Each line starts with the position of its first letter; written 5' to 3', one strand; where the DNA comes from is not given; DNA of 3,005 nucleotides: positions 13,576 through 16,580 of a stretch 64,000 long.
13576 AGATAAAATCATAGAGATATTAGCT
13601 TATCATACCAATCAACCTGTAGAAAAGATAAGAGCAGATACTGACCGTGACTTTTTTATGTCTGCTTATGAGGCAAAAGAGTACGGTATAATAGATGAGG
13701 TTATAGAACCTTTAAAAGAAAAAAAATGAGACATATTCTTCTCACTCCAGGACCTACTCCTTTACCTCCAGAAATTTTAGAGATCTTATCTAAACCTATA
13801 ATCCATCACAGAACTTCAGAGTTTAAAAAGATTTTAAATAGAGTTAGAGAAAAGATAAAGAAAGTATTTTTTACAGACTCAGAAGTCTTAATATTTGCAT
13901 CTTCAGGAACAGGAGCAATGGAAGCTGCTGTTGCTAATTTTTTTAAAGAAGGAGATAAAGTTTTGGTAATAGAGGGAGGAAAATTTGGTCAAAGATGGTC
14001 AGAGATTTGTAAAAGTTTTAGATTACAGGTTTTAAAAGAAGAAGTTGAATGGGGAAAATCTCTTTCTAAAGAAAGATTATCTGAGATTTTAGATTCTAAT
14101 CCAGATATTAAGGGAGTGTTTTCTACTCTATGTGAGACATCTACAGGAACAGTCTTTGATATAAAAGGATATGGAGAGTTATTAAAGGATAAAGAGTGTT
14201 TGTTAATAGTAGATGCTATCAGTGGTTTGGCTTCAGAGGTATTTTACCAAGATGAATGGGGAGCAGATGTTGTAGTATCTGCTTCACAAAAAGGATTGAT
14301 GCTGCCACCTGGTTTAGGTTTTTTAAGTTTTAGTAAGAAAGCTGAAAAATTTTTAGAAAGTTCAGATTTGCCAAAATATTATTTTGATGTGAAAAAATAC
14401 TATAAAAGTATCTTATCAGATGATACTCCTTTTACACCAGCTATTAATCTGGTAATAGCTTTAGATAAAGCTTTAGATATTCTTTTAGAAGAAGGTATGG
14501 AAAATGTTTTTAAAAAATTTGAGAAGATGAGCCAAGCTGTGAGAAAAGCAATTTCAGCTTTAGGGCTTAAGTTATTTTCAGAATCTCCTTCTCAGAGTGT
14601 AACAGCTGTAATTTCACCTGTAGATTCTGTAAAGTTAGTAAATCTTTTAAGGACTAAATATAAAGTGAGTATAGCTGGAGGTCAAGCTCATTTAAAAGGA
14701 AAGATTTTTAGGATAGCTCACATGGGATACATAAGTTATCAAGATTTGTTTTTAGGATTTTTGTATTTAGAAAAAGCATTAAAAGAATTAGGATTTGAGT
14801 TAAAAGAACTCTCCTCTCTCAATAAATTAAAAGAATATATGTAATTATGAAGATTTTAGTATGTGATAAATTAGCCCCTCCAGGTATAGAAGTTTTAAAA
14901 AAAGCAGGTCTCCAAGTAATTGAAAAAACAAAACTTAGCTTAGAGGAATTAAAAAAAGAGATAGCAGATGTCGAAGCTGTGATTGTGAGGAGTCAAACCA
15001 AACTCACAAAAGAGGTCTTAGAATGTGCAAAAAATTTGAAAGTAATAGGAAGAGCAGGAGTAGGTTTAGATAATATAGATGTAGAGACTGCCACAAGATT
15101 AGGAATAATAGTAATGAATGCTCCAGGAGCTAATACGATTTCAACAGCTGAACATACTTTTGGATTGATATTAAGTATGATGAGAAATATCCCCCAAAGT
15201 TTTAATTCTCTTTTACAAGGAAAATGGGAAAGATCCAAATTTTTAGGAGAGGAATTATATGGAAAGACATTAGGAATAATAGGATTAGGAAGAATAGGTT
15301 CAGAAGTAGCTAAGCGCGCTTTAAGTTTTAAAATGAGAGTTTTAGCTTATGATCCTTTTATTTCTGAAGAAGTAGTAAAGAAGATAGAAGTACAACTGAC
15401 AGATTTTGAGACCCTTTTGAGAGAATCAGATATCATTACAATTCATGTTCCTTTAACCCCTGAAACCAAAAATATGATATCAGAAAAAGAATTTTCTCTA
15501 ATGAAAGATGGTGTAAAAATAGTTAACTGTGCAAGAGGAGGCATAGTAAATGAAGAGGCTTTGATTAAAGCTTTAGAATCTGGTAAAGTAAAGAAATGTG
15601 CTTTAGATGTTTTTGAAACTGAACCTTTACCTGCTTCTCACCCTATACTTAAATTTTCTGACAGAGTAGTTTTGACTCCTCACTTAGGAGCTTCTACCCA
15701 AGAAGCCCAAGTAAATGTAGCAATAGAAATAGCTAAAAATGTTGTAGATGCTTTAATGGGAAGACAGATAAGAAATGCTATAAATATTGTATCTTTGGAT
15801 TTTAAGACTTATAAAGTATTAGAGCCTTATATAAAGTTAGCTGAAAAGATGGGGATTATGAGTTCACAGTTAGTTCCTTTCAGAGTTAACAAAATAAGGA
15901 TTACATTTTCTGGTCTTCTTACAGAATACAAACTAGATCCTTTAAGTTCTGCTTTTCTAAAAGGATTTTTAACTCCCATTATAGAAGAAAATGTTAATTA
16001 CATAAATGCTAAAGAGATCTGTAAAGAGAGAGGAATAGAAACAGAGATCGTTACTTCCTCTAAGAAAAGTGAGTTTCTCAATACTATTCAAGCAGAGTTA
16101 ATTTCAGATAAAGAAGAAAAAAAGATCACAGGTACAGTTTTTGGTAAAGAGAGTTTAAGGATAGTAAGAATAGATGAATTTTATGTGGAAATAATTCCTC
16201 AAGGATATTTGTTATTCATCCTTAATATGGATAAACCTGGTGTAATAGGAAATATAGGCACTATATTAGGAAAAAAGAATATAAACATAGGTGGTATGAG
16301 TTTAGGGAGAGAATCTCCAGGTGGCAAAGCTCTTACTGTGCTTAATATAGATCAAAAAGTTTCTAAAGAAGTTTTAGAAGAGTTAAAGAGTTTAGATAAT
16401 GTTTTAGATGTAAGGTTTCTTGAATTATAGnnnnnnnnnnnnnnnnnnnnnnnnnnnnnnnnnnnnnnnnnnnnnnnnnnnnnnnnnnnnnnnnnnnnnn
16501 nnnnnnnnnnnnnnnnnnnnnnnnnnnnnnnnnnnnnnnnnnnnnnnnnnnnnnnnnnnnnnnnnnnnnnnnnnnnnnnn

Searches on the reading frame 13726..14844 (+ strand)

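Call 53: search_protein_families(library=ncbifam, proteins=[window:13726-14844:+], max_evalue=1e-10)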
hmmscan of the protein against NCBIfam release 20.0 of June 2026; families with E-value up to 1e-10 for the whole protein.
window:13726-14844:+ (372 aa): 5 families
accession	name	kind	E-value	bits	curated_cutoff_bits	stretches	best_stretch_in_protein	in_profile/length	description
NF045640.1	AspGlyoxATaseBhcA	equivalog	1.1e-89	301.1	650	1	5-363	7-375/395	L-aspartate--glyoxylate aminotransferase BhcA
NF046070.1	PyrdoxPyrvTramin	equivalog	1.2e-53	182.3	600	1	4-336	7-347/369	pyridoxamine--pyruvate transaminase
TIGR03301.1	PhnW-AepZ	equivalog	1.2e-49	169.6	360.8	1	4-341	1-344/355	2-aminoethylphosphonate aminotransferase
NF010006.0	PRK13479.1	equivalog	5.1e-30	104.8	296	1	3-340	6-349/369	2-aminoethylphosphonate--pyruvate transaminase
TIGR02326.1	transamin_PhnW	equivalog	2.2e-28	99.4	400.8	1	3-340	4-348/363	2-aminoethylphosphonate--pyruvate transaminase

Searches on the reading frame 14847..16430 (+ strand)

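Call 53: search_protein_families(library=ncbifam, proteins=[window:14847-16430:+], max_evalue=1e-10)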
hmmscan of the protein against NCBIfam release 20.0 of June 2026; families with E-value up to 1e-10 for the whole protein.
window:14847-16430:+ (527 aa): 21 families
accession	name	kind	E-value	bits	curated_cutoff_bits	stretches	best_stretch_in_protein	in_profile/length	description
TIGR01327.1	PGDH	equivalog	4.2e-206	685.8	454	1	2-527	1-525/525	phosphoglycerate dehydrogenase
NF008759.0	PRK11790.1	equivalog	3e-82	276.5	404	1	1-354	12-369/410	phosphoglycerate dehydrogenase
NF009714.1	PRK13243.1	equivalog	7.7e-80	268.7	455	1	2-313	4-323/332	glyoxylate reductase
NF006263.0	PRK08410.1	equivalog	2.1e-60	204.7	389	1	9-304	11-308/311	D-2-hydroxyacid dehydrogenase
NF011938.0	PRK15409.1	equivalog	5e-57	193.3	492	1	33-313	37-319/324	glyoxylate/hydroxypyruvate reductase GhrB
NF005069.0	PRK06487.1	equivalog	8.6e-57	192.6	448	1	31-309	38-317/320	2-hydroxyacid dehydrogenase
NF005750.0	PRK07574.1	equivalog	3.1e-56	191.1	329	1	28-315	77-369/386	NAD-dependent formate dehydrogenase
NF005387.0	PRK06932.1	equivalog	2.5e-46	158.1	492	1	23-298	26-305/314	2-hydroxyacid dehydrogenase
NF041369.1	Dhydh_Halo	equivalog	2e-43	148.8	400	1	64-312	56-304/305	D-2-hydroxyacid dehydrogenase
NF000492.1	vanH_gen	exception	1.7e-41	142.3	540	1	39-259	40-255/312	D-lactate dehydrogenase VanH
NF005027.0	PRK06436.1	equivalog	2.2e-40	138.7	261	1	50-310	36-286/303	2-hydroxyacid dehydrogenase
NF001309.0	PRK00257.1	equivalog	1.3e-37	129.7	434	1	31-300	26-275/379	4-phosphoerythronate dehydrogenase PdxB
NF000371.1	vanH_Agroup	exception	3.4e-34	118.5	700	1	63-259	71-260/322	VanH-A/VanH-Pt family D-lactate dehydrogenase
NF006374.0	PRK08605.1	subfamily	8.3e-34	117.1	356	1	26-301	31-320/332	D-lactate dehydrogenase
NF000112.1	vanH-Amyco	exception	1.6e-31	109.8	625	1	47-259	77-284/348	VanH-AOV family D-lactate dehydrogenase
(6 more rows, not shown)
